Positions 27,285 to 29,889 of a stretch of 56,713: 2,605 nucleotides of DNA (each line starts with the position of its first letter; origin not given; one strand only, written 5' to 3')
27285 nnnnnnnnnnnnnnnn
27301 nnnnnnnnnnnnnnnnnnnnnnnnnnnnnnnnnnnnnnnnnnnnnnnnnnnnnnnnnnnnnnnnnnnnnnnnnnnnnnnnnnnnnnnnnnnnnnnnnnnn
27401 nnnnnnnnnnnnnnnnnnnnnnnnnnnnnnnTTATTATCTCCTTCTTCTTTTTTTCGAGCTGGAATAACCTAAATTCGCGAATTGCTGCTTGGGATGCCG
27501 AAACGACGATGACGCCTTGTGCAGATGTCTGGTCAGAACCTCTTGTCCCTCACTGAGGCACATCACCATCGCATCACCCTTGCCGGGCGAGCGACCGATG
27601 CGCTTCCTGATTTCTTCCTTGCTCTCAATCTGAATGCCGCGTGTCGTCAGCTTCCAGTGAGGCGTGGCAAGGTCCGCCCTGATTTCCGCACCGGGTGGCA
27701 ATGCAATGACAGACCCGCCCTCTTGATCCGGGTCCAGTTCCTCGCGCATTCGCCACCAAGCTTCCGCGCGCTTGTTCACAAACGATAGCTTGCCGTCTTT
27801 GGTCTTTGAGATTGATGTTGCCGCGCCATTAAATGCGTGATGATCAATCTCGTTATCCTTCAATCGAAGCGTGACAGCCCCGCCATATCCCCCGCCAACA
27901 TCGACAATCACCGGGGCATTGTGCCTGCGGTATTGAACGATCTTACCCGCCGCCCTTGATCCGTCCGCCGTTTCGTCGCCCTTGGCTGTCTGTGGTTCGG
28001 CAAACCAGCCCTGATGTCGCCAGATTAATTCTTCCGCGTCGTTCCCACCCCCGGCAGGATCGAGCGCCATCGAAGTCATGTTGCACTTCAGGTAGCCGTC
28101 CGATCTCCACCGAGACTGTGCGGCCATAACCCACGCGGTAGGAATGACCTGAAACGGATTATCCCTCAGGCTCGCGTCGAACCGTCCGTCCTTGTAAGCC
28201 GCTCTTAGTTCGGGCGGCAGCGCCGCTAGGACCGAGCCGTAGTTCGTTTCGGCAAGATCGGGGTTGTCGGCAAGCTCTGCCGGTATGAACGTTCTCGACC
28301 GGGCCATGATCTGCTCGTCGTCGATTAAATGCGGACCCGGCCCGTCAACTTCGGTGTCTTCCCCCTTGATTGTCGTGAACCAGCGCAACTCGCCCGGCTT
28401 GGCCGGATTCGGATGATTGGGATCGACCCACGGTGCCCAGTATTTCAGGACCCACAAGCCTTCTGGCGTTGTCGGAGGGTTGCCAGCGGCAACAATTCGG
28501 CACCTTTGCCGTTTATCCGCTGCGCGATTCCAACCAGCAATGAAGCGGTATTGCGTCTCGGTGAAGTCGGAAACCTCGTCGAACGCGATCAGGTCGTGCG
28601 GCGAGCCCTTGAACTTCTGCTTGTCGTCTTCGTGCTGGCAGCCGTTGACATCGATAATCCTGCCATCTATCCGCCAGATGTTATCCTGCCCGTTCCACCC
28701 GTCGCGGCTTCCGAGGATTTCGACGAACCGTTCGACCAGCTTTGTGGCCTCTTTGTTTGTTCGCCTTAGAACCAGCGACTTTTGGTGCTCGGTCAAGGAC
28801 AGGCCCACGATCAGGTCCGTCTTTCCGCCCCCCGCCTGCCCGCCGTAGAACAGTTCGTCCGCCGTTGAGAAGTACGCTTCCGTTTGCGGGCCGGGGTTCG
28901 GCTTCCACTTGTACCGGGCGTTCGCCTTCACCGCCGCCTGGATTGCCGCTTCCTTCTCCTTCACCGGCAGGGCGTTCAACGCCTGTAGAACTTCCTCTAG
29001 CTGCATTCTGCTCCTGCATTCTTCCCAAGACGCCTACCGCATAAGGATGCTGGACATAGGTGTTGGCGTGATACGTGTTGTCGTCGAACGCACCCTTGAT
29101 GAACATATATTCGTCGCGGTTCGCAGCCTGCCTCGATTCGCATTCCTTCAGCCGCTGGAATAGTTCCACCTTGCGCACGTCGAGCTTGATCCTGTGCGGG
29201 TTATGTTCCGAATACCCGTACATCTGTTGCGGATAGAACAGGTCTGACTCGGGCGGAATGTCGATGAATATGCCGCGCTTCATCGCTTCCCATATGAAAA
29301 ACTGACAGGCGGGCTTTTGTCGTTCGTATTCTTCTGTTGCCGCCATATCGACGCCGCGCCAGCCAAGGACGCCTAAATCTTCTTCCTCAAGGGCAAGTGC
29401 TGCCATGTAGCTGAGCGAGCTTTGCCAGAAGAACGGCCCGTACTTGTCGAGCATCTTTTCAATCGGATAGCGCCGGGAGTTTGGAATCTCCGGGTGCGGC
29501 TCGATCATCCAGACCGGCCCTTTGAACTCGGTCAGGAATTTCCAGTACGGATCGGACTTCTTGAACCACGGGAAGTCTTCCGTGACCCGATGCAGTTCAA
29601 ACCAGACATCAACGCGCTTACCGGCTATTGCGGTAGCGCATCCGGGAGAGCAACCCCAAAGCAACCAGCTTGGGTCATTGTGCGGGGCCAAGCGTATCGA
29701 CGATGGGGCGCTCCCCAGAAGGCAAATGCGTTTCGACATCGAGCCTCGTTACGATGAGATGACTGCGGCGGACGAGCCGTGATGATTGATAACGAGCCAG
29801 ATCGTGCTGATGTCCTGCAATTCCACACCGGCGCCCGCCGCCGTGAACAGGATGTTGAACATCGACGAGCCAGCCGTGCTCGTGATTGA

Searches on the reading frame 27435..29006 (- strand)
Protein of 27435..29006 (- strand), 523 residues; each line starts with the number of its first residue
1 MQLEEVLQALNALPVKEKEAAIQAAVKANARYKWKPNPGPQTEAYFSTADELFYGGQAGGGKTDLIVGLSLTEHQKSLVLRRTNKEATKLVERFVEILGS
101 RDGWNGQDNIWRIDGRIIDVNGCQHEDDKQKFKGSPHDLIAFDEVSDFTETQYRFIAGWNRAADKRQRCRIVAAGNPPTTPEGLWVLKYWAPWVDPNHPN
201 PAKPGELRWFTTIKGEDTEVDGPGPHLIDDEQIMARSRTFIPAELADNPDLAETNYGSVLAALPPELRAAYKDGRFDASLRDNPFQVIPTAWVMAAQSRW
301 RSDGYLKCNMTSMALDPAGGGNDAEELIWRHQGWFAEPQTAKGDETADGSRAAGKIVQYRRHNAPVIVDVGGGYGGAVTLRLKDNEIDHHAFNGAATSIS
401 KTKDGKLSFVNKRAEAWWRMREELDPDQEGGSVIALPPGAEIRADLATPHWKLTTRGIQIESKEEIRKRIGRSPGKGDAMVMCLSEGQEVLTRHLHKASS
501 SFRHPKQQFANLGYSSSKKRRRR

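Call 66: search_dna_similar(query=window:27435-29006:-, collection=phages, mode=protein, max_rows=15)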
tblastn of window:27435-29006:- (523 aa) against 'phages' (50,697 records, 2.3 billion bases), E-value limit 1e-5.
Records with a match: 357; places in all: 361; records where one place covers at least 80% of the query: 19.
Best place of each record, by identity: <60% 357.
By first word of the organism name: Pseudomonas 129; Arthrobacter 84; Vibrio 28; Streptomyces 13; Roseobacter 11; Bacteriophage 11; Acinetobacter 8; Clostridium 8; Caudoviricetes 6; Bordetella 5; and 26 more.
By host as written in the record: Arthrobacter sp. ATCC 21022 65; Pseudomonas aeruginosa 50; - 48; Pseudomonas aeruginosa PAO1 25; Streptomyces griseus ATCC 10137 10; Pseudomonas aeruginosa PAK 10; Arthrobacter globiformis B-2979 9; Vibrio crassostreae 6; and 84 more.
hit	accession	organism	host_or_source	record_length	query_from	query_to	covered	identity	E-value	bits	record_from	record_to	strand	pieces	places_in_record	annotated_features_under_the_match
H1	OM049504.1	Acidovorax phage AP1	Paracidovorax oryzae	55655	5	487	92%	44.2%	6e-117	385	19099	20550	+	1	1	TerL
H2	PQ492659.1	Limnohabitans phage DC33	Limnohabitans sp. DCL3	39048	9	486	91%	43.1%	6e-109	362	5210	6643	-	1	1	hypothetical protein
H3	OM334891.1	Acinetobacter phage 4316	Acinetobacter baumannii 4316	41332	1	481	92%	42.3%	1e-106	355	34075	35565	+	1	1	terminase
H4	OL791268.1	Phage zth2-2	-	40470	34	486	87%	43.9%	1e-105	353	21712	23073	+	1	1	record has no annotation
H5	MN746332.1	Caulobacter phage SR18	Caulobacter vibrioides CB15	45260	31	513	92%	40.9%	7e-99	333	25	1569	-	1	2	repeat_region | terminase large subunit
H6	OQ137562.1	Caulobacter phage RapA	Caulobacter vibrioides CB15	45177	31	513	92%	40.9%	7e-99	333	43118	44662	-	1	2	RapA_gp056c: terminase large subunit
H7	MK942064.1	Caulobacter phage Jess A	Caulobacter vibrioides CB15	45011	31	513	92%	40.9%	1e-98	332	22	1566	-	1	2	terminase large subunit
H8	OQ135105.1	Caulobacter phage BL94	Caulobacter vibrioides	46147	31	513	92%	40.9%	2e-98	332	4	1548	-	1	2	BL94_gp001c: terminase large subunit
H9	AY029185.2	Bordetella phage BPP-1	-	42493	34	486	87%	41.4%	1e-98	332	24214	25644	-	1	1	bbp25: Bbp25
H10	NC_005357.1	Bordetella phage BPP-1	Bordetella bronchiseptica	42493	34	486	87%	41.4%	1e-98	332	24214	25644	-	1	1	terminase family protein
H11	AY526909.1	Bordetella phage BIP-1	-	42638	34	486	87%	41.4%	1e-98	332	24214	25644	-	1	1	none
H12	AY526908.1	Bordetella phage BMP-1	-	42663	34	486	87%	41.4%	1e-98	332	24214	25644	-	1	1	none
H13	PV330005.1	Bordetella phage vB_BbrP_003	Bordetella bronchiseptica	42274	34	486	87%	41.0%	1e-95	323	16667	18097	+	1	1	terminase large subunit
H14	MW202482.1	Caudoviricetes sp.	Manatee Spring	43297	40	483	85%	36.7%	4e-74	261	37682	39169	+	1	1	large subunit terminase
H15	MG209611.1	Aphanizomenon phage vB_AphaS-CL131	Aphanizomenon flos-aquae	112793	65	492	82%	38.1%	2e-84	291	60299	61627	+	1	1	terminase large subunit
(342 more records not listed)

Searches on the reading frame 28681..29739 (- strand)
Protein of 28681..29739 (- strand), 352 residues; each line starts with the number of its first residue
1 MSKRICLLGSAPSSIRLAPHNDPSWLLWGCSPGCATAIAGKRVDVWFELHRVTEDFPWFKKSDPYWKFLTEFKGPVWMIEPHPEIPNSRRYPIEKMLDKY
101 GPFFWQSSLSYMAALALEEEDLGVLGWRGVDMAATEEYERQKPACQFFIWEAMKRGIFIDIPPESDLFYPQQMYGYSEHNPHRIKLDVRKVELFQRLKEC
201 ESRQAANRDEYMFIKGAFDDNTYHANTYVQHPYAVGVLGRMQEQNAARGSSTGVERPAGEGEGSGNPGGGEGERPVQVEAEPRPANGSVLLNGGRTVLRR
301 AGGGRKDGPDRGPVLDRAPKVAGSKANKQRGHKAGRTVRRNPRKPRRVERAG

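Call 5: search_protein_families(library=pfam, proteins=[window:28681-29739:-], max_evalue=0.01)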
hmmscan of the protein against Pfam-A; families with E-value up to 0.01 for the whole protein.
window:28681-29739:- (352 aa): 0 families

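Call 71: search_protein_families(library=phrogs, proteins=[window:28681-29739:-], max_evalue=0.001)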
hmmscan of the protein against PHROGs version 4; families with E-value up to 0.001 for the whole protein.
window:28681-29739:- (352 aa): 0 families

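Call 81: search_protein_families(library=ncbifam, proteins=[window:28681-29739:-], max_evalue=0.001)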
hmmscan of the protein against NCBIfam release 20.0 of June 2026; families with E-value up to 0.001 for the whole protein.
window:28681-29739:- (352 aa): 0 families

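Call 82: search_solved_structures(query=window:28681-29739:-, max_evalue=1)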
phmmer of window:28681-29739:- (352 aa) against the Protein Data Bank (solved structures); distinct sequences matched with E-value up to 1: 0.

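Call 93: predict_structure(protein=window:28681-29739:-)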
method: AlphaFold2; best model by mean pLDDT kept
length: 352 residues; sequences in the alignment: 1
mean_pLDDT: 39.5   pTM: 0.25
mean pLDDT of the five models: 39.5, 38.3, 34.2, 33.3, 30.1
residues with pLDDT >= 90: 0; 70-90: 1; 50-70: 59; < 50: 292
segments of 3 or more residues with pLDDT < 50: 1-134, 143-145, 150-163, 169-188, 219-266, 268-273, 275-281, 283-318, 320-332
pLDDT, mean of each block of 10 residues (from residue 1): 26 28 30 32 27 36 38 31 31 31 29 33 33 46 49 45 48 40 43 56 58 54 32 29 40 41 39 40 40 36 40 42 45 50 60 54
secondary structure, 60 per line:
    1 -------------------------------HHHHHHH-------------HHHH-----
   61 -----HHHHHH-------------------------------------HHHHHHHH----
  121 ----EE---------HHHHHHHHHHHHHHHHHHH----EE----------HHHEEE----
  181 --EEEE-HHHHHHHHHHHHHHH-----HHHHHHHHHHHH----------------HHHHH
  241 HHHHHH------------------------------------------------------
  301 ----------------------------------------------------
elements in order: H32-38 H52-55 H66-71 H109-116 H136-154 E174-176 E183-186 H188-202 H208-219 H236-246
